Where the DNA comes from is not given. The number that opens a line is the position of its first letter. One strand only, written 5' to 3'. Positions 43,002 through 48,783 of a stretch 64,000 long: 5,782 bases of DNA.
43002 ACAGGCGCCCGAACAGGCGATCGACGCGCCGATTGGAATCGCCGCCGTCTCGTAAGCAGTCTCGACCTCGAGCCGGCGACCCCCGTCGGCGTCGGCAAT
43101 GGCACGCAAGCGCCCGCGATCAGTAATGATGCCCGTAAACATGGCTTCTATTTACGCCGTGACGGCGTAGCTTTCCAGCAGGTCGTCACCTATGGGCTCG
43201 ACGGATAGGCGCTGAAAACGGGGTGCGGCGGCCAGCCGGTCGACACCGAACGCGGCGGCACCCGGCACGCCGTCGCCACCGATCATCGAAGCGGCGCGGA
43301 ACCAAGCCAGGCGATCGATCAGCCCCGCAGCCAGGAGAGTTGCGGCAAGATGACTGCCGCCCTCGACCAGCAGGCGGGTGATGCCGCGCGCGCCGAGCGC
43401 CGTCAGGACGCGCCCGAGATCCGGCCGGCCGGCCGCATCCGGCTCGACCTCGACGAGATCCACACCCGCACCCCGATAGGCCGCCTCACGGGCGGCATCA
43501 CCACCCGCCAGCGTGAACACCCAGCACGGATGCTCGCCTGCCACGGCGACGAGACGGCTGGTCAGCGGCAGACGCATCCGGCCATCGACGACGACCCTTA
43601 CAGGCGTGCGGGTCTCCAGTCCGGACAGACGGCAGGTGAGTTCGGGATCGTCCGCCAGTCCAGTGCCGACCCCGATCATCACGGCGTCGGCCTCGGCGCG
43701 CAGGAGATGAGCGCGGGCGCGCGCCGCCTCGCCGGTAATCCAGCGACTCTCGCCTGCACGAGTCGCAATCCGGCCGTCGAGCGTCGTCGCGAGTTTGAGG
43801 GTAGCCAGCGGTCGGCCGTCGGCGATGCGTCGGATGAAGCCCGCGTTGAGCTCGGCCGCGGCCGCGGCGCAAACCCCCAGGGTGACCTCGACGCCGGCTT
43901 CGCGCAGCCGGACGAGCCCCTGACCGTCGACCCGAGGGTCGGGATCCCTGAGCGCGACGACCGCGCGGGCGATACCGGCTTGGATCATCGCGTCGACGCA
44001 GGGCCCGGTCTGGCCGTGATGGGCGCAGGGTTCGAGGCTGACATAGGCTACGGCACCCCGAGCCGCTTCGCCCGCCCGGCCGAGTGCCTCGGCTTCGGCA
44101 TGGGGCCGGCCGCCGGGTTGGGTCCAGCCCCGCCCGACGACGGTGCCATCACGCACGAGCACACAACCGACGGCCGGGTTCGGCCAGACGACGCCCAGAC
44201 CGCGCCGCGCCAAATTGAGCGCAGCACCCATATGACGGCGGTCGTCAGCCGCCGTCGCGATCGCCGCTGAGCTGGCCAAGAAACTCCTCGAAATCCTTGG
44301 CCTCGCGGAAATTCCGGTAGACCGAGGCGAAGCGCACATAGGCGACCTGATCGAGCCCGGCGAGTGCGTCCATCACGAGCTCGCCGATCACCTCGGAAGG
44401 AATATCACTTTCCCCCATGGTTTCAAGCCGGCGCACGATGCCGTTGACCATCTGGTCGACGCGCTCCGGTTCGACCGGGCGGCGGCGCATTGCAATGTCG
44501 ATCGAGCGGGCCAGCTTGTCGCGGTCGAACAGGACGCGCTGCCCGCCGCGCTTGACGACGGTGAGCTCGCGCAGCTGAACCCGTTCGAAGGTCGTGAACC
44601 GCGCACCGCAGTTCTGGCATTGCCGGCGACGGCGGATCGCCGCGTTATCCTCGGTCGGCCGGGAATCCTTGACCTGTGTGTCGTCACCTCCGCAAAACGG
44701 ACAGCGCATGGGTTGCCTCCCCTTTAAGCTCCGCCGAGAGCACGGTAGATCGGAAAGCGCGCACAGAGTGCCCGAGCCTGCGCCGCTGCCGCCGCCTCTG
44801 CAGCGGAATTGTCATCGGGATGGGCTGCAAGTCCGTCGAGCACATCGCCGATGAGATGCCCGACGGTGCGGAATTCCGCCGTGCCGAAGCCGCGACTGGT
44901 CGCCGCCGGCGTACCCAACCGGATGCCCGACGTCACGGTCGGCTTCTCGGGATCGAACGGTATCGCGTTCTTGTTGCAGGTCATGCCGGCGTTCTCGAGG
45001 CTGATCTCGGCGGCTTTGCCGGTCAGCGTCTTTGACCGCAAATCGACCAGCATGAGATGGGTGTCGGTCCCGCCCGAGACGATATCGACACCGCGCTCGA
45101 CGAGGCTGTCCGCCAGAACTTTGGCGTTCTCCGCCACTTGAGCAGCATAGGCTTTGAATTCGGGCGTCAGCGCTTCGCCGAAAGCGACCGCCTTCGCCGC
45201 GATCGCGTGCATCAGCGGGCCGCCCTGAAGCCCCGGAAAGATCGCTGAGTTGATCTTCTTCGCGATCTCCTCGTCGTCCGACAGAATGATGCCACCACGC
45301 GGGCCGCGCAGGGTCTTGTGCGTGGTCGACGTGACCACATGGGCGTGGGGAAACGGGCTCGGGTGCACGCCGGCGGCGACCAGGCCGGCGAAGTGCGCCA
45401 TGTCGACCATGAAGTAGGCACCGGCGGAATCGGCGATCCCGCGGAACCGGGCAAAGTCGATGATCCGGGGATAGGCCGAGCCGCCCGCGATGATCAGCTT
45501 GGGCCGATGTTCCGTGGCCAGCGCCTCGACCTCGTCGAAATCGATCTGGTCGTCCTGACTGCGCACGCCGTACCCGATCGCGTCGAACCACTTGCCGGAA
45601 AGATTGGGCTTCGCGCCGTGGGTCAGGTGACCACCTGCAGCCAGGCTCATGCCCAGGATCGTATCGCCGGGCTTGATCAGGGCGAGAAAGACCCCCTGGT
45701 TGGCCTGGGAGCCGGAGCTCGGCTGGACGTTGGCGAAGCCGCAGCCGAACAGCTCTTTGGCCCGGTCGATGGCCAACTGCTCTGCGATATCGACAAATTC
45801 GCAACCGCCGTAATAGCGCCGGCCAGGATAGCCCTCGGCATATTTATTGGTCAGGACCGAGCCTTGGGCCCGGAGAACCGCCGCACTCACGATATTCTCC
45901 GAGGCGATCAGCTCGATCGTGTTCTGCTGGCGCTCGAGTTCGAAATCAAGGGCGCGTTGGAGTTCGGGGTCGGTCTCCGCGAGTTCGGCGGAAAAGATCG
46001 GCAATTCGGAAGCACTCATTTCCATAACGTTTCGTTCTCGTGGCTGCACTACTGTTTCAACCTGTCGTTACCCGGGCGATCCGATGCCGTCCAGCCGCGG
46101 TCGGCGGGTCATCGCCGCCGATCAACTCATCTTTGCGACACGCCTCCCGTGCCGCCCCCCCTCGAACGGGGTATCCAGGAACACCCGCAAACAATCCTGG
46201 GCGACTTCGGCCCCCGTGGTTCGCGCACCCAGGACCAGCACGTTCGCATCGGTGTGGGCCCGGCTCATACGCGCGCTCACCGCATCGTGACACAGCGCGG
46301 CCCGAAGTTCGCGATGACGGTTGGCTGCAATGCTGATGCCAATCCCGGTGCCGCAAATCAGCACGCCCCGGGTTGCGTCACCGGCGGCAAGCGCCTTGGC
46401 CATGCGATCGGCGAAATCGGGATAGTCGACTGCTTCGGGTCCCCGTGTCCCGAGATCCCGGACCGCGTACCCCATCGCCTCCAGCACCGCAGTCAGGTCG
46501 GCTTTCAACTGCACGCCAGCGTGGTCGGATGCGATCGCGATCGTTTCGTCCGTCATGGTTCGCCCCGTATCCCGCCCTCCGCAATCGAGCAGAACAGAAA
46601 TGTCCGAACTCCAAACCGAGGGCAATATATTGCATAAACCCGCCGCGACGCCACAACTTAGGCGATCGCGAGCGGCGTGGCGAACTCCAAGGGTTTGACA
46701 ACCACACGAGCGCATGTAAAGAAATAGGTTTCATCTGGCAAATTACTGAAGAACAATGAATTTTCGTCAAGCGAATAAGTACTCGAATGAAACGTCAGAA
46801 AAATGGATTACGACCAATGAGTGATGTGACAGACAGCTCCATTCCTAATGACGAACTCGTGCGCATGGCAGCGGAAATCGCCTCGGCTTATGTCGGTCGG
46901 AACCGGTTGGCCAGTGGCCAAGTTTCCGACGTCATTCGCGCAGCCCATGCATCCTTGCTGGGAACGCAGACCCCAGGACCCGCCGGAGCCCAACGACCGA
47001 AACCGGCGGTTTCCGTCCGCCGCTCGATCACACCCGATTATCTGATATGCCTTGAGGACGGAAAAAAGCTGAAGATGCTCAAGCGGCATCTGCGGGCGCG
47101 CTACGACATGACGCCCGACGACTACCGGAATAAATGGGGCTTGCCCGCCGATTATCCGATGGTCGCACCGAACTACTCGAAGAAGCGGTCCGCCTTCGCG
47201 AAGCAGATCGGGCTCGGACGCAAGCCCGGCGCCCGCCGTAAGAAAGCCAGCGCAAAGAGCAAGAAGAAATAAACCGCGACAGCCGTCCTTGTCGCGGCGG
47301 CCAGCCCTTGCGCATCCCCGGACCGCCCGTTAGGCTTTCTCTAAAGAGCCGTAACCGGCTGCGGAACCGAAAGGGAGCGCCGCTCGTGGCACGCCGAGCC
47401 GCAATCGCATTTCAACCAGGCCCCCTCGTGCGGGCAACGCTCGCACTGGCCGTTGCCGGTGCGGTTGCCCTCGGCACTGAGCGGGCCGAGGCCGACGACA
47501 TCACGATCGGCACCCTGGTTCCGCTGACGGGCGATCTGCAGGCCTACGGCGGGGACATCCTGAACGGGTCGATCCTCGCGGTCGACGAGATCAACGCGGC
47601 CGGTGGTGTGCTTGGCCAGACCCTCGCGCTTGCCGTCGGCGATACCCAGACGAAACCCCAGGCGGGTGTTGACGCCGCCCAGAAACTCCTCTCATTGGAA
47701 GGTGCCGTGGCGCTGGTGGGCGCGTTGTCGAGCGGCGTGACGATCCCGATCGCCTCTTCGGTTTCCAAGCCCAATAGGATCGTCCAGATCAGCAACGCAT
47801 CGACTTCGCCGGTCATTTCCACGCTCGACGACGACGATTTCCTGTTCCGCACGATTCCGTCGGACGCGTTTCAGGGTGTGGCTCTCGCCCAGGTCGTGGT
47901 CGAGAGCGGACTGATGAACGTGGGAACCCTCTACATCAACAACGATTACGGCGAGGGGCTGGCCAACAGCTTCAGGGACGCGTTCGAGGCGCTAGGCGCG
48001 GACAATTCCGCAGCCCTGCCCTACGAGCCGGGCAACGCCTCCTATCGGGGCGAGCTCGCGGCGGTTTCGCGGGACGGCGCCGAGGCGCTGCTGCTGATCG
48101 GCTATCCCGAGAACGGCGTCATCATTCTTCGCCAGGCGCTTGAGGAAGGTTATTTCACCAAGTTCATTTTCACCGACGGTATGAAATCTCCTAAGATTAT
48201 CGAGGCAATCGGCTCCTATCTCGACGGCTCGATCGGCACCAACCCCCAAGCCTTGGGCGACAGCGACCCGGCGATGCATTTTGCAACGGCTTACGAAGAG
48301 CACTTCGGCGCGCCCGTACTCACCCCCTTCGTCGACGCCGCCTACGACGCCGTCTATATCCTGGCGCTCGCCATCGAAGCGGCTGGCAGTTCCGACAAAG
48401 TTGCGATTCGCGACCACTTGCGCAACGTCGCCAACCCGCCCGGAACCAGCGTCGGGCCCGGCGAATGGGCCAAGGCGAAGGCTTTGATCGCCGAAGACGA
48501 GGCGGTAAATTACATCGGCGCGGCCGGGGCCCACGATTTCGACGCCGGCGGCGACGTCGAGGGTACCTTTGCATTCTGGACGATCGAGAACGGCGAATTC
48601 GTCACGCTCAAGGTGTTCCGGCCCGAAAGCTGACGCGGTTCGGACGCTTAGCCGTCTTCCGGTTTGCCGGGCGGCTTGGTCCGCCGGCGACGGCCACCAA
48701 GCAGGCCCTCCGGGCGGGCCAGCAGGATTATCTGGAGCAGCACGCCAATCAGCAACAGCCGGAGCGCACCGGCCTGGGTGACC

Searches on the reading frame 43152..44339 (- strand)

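Call 36: search_protein_families(library=pfam, proteins=[window:43152-44339:-], max_evalue=0.00001)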
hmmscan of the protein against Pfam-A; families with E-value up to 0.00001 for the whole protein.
window:43152-44339:- (395 aa): 3 families
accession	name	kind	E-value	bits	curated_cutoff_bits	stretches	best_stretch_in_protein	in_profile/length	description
PF01872.23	RibD_C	-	7.3e-42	143.9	24.1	1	180-387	4-195/197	RibD C-terminal domain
PF00383.29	dCMP_cyt_deam_1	-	3.5e-14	53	25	1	32-129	3-101/102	Cytidine and deoxycytidylate deaminase zinc-binding region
PF14437.12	MafB19-deam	-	6.4e-07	29.8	27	1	56-135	24-106/142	MafB19-like deaminase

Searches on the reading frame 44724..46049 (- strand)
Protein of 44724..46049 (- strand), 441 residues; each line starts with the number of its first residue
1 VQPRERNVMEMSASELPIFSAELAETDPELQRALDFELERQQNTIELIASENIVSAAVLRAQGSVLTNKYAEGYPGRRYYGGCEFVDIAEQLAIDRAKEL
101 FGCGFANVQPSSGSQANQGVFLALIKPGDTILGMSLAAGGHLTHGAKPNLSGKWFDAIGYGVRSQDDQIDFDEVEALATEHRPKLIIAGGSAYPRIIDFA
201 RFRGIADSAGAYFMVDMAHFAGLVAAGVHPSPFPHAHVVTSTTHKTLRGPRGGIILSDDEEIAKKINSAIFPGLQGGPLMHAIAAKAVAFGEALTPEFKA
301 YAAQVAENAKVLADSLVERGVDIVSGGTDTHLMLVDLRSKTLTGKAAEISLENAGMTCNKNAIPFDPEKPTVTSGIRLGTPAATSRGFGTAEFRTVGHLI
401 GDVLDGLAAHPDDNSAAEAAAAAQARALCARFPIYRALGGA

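Call 36: search_protein_families(library=pfam, proteins=[window:44724-46049:-], max_evalue=0.00001)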
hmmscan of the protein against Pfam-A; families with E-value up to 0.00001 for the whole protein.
window:44724-46049:- (441 aa): 2 families
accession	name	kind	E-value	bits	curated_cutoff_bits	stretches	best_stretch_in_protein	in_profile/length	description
PF00464.25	SHMT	-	9.2e-171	568.3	27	1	23-400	1-399/399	Serine hydroxymethyltransferase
PF00155.27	Aminotran_1_2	-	2.2e-08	34.2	19.7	1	106-380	67-346/361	Aminotransferase class I and II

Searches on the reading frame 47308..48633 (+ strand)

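Call 36: search_protein_families(library=pfam, proteins=[window:47308-48633:+], max_evalue=0.00001)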
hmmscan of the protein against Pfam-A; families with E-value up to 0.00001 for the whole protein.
window:47308-48633:+ (441 aa): 3 families
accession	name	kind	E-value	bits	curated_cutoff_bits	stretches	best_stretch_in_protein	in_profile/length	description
PF13458.12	Peripla_BP_6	-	7.2e-47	161.1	31.7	1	65-375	2-312/343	Periplasmic binding protein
PF01094.35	ANF_receptor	-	1.2e-34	120.3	25.4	1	89-425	7-349/353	Receptor family ligand binding region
PF13433.12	Peripla_BP_5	-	1e-12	48.3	27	1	65-142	1-78/363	Periplasmic binding protein domain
